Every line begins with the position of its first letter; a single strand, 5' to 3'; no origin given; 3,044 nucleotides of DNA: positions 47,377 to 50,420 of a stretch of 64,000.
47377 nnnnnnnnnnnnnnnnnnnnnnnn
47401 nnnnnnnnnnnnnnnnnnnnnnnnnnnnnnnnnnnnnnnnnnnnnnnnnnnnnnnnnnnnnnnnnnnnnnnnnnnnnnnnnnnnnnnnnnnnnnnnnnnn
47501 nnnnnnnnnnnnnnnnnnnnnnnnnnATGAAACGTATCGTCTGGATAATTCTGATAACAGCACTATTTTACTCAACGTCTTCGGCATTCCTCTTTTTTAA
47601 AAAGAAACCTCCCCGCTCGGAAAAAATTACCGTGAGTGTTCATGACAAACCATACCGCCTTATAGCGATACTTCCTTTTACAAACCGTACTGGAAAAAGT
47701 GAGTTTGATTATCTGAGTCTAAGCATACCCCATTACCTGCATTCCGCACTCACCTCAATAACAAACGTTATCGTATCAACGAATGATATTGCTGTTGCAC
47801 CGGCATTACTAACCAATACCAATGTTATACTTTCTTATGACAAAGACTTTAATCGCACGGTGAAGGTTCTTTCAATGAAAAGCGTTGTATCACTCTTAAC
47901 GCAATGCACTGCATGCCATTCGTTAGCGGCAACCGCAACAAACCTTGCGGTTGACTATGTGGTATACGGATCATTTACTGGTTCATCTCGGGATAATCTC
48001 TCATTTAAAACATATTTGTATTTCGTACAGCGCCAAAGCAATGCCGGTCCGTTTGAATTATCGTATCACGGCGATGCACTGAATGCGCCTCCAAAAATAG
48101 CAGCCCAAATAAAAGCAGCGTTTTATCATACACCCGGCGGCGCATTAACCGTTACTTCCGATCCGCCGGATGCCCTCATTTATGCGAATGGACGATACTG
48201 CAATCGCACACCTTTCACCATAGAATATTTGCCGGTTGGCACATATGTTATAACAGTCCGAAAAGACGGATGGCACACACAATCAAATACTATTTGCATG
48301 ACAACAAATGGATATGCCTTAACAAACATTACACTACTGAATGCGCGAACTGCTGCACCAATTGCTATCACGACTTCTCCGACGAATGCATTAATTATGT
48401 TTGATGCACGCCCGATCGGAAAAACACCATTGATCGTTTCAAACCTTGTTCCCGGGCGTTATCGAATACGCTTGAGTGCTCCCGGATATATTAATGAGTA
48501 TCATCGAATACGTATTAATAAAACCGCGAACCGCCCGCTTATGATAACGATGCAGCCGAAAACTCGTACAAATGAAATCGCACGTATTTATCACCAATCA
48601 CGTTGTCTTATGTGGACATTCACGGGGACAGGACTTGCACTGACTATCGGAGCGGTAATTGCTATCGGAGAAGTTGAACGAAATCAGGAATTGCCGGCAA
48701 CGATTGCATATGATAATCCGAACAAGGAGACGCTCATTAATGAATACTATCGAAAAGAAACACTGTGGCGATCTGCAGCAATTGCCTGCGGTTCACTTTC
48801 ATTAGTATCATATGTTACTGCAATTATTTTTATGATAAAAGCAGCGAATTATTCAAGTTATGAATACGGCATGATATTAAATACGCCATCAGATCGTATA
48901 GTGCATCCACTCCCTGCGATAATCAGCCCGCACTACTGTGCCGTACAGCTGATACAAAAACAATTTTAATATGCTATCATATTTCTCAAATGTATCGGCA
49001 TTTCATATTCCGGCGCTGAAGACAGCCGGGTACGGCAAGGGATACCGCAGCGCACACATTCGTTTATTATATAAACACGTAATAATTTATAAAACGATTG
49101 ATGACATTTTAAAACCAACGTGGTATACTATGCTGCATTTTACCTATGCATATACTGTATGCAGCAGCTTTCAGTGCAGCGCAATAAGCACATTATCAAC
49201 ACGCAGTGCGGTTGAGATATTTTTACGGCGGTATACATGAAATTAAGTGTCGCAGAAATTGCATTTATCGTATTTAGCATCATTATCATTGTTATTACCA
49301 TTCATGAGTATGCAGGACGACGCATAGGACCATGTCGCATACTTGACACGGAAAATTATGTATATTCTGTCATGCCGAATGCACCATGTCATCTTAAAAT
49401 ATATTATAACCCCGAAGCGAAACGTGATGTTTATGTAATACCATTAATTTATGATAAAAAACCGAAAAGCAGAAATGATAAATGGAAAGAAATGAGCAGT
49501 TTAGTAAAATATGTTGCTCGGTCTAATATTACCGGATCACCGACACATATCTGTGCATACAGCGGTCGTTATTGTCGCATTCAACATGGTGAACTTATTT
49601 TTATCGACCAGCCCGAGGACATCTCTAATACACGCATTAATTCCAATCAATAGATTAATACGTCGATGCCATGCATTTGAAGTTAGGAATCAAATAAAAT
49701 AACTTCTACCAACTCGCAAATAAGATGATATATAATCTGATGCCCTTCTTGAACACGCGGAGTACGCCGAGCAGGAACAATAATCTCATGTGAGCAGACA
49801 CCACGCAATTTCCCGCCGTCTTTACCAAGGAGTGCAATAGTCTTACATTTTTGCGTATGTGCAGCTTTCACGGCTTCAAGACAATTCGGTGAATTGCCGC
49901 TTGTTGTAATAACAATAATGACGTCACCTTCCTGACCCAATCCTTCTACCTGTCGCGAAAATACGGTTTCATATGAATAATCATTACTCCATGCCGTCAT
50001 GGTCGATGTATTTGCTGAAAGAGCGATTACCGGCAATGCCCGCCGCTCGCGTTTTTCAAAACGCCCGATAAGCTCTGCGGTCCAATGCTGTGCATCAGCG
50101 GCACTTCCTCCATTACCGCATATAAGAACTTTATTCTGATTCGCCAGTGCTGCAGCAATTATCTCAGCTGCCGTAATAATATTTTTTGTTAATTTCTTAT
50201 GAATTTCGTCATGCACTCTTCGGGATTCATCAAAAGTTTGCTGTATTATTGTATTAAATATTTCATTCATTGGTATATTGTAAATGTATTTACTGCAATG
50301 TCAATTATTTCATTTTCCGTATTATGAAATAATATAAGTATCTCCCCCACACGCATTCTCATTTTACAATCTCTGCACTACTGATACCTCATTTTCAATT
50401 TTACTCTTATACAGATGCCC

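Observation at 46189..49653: cheX-cheY operon extended by a PEGA-domain secreted protein and two small unknown ORFs, with a FlgM-like gene upstream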

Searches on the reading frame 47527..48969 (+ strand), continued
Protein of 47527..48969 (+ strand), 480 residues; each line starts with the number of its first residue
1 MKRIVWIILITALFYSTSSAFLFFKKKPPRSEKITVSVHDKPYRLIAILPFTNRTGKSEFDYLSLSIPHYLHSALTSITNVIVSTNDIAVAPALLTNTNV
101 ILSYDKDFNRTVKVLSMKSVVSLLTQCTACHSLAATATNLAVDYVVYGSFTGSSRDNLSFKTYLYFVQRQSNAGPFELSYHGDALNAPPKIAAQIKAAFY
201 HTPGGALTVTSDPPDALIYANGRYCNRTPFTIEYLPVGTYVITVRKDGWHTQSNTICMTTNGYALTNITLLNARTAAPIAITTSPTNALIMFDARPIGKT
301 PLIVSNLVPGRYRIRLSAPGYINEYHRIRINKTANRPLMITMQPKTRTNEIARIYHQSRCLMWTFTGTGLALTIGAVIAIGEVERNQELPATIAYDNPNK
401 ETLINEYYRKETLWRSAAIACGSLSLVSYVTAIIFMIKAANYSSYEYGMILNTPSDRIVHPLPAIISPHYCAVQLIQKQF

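Call 45: fold_search(model_id=the predicted structure, library=pdb)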
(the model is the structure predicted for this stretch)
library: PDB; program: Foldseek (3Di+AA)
matches with E <= 10: 722; with E <= 0.001: 21
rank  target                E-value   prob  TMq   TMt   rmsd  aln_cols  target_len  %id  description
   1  7mx5_B                1.6e-06  1.00  0.17  0.19  16.7       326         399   14  Crystal structure of TolB from Acinetobacter baumannii (released 2021-05-26)
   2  3iax_A                1.7e-06  1.00  0.20  0.23  17.1       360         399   11  The crystal structure of the TolB box of Colicin A in complex with TolB reveals important differences in the recruitme (released 2009-10-13)
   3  2w8b_A                2.1e-06  1.00  0.19  0.22  17.6       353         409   10  Crystal structure of processed TolB in complex with Pal (released 2009-02-17)
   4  4pwz_A                3.7e-06  1.00  0.19  0.22  16.6       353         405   10  Crystal structure of TolB protein from Yersinia pestis CO92 (released 2014-04-02)
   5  4pwz_B                3.7e-06  1.00  0.18  0.21  17.1       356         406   10  Crystal structure of TolB protein from Yersinia pestis CO92 (released 2014-04-02)
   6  6pnv                  4.1e-06  1.00  0.20  0.23  17.1       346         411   11  1.42 Angstrom Resolution Crystal Structure of Translocation Protein TolB from Salmonella enterica (released 2019-07-17)
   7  2w8b_B                7.7e-06  1.00  0.20  0.24  17.3       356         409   11  Crystal structure of processed TolB in complex with Pal (released 2009-02-17)
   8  4r40_C                8.6e-06  1.00  0.21  0.24  16.8       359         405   10  Crystal Structure of TolB/Pal complex from Yersinia pestis. (released 2014-09-03)
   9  9a2l_MODEL_1_A        1.0e-05  1.00  0.19  0.21  17.4       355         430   11  Model of E. coli TolB by in-cell photo-crosslinking MS and deep learning (released 2023-02-24)
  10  4r40_A                1.3e-05  1.00  0.20  0.23  17.2       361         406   11  Crystal Structure of TolB/Pal complex from Yersinia pestis. (released 2014-09-03)
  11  2hqs_A                1.4e-05  1.00  0.20  0.23  17.3       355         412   11  Crystal structure of TolB/Pal complex (released 2007-04-03)
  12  8qox_B                2.0e-05  0.95  0.12  0.12  57.9       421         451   10  Two-component assembly of SlaA and SlaB S-layer proteins of Sulfolobus acidocaldarius (released 2024-02-21)
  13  2ivz_A                3.4e-05  1.00  0.18  0.21  17.3       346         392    9  Structure of TolB in complex with a peptide of the colicin E9 T- domain (released 2006-08-16)
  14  2ivz_C                3.6e-05  1.00  0.20  0.24  17.0       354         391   11  Structure of TolB in complex with a peptide of the colicin E9 T- domain (released 2006-08-16)
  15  1c5k                  3.8e-05  1.00  0.20  0.24  15.7       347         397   12  THE STRUCTURE OF TOLB, AN ESSENTIAL COMPONENT OF THE TOL-DEPENDENT TRANSLOCATION SYSTEM AND ITS INTERACTIONS WITH THE TR (released 2000-12-06)
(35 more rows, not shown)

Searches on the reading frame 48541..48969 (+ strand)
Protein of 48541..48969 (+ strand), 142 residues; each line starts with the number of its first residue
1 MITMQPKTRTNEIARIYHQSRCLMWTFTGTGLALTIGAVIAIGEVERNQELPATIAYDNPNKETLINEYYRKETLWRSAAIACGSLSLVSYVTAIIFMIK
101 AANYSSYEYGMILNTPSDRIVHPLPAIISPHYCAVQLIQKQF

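Call 33: search_protein_families(library=pfam, proteins=[window:48541-48969:+], max_evalue=10)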
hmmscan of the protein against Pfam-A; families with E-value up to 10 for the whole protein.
window:48541-48969:+ (142 aa): 1 family
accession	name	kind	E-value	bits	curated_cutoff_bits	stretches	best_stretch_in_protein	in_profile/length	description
PF04335.19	VirB8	-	0.86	9.8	23.2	1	70-101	14-44/213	VirB8 protein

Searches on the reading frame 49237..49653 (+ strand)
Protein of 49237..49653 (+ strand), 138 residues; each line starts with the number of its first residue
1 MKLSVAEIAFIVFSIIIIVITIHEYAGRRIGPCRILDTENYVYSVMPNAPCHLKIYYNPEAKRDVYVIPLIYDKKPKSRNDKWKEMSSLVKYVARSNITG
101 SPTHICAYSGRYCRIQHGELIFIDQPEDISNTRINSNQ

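Call 4: search_protein_families(library=pfam, proteins=[window:49237-49653:+], max_evalue=1)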
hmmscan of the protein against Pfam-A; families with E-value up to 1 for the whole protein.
window:49237-49653:+ (138 aa): 0 families

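Call 6: search_protein_families(library=ncbifam, proteins=[window:49237-49653:+], max_evalue=1)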
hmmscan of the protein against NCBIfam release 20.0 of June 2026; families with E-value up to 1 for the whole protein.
window:49237-49653:+ (138 aa): 0 families

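Call 33: search_protein_families(library=pfam, proteins=[window:49237-49653:+], max_evalue=10)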
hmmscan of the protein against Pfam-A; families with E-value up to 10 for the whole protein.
window:49237-49653:+ (138 aa): 0 families

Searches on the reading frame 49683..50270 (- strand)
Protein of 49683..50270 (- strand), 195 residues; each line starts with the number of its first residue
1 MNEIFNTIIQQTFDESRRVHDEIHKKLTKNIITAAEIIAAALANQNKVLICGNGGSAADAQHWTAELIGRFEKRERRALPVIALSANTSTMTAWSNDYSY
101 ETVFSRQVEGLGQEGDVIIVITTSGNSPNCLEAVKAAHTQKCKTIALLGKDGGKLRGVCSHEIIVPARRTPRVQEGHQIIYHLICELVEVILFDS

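Call 4: search_protein_families(library=pfam, proteins=[window:49683-50270:-], max_evalue=1)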
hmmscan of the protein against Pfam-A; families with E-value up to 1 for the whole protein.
window:49683-50270:- (195 aa): 3 families
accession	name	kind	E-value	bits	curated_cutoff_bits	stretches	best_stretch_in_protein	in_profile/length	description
PF13580.11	SIS_2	-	5.4e-29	101.4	27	1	13-149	3-138/138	SIS domain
PF01380.27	SIS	-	1.2e-05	25.5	25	1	110-170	49-109/131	SIS domain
PF02233.22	PNTB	-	0.02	14.3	31.7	1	1-75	256-332/456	NAD(P) transhydrogenase beta subunit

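Call 6: search_protein_families(library=ncbifam, proteins=[window:49683-50270:-], max_evalue=1)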
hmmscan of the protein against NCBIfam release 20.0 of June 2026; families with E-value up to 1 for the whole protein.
window:49683-50270:- (195 aa): 22 families
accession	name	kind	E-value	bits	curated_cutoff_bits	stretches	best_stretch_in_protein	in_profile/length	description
NF010546.0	PRK13936.1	equivalog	3.7e-66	222.6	276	1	8-194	6-194/197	phosphoheptose isomerase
TIGR00441.1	gmhA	equivalog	1.4e-58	197.3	209.45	1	36-189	2-154/154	D-sedoheptulose 7-phosphate isomerase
NF001628.0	PRK00414.1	equivalog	2.6e-44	151.1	265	1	6-190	3-188/192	D-sedoheptulose 7-phosphate isomerase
NF008138.0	PRK10886.1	equivalog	1.3e-42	145.8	352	1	9-193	5-191/196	DnaA initiator-associating protein DiaA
NF010547.0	PRK13938.1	equivalog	1.8e-38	132.1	320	1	36-193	37-192/196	D-sedoheptulose 7-phosphate isomerase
NF003915.0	PRK05441.1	subfamily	3e-10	39.6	168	1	7-164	25-181/300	N-acetylmuramic acid 6-phosphate etherase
NF002805.0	PRK02947.1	subfamily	1.4e-09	37.5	135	1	8-148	3-141/247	sugar isomerase domain-containing protein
NF040776.2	AlsR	equivalog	2e-08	33.5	400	1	111-172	173-234/279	transcriptional repressor AlsR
NF009222.0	PRK12570.1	subfamily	2.5e-07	29.9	255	1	7-150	32-174/307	N-acetylmuramic acid 6-phosphate etherase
TIGR03127.2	RuMP_HxlB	equivalog_domain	6.9e-06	26.1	160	1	113-179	71-137/178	6-phospho-3-hexuloisomerase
NF008458.0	PRK11337.1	equivalog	4.7e-05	22.5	378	1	111-167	185-241/293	MurR/RpiR family transcriptional regulator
NF041755.1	RuMP_HxlAB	equivalog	0.00022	20.3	500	1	113-167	287-341/391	bifunctional 3-hexulose-6-phosphate synthase/6-phospho-3-hexuloisomerase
TIGR00274.1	TIGR00274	equivalog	0.00029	20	302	1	16-155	29-167/291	N-acetylmuramic acid 6-phosphate etherase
NF046059.1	NagB_SO3506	equivalog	0.00066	19.1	430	1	97-151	72-123/330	glucosamine-6-phosphate deaminase NagB-II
TIGR02128.1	G6PI_arch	equivalog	0.0031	16.5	213.9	1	38-176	14-130/308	bifunctional phosphoglucose/phosphomannose isomerase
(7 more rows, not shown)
